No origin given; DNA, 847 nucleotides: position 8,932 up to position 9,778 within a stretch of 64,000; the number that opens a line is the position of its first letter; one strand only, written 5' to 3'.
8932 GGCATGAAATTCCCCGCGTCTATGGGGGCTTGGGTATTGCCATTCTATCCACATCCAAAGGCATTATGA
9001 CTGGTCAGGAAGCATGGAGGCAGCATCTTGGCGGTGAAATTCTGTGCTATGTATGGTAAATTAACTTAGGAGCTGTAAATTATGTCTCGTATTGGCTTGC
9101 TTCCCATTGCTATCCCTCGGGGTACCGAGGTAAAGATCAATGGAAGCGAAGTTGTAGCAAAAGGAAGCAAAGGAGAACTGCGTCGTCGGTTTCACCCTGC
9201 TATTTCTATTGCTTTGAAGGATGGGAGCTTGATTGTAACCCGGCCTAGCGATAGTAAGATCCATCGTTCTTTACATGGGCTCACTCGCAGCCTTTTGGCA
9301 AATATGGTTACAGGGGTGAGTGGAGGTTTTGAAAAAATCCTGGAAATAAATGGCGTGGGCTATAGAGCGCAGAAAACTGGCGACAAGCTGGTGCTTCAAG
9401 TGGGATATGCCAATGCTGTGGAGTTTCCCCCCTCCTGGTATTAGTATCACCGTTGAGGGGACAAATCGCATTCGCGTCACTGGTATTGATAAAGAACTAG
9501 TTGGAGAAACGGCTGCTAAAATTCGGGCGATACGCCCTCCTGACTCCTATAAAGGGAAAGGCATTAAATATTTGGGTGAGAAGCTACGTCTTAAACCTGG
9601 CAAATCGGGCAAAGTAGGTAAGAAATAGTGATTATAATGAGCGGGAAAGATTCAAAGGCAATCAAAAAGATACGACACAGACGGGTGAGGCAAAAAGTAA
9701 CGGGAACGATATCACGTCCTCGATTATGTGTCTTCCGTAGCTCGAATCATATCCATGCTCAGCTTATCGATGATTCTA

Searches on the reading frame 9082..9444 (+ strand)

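Call 65: search_protein_families(library=pfam, proteins=[window:9082-9444:+], max_evalue=0.001)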
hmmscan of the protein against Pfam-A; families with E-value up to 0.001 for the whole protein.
window:9082-9444:+ (120 aa): 1 family
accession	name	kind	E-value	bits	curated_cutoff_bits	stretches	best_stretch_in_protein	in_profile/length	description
PF00347.28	Ribosomal_L6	-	4.2e-21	76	27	1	11-82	1-80/80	Ribosomal protein L6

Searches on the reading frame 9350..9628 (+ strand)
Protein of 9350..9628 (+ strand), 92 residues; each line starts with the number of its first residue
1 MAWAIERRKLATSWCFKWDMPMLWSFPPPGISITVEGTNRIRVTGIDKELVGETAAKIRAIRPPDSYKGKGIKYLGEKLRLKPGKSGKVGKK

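Call 65: search_protein_families(library=pfam, proteins=[window:9350-9628:+], max_evalue=0.001)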
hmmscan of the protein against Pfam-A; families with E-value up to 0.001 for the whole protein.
window:9350-9628:+ (92 aa): 1 family
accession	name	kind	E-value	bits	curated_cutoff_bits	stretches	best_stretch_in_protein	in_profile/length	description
PF00347.28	Ribosomal_L6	-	2.3e-11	44.7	27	1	28-74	29-79/80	Ribosomal protein L6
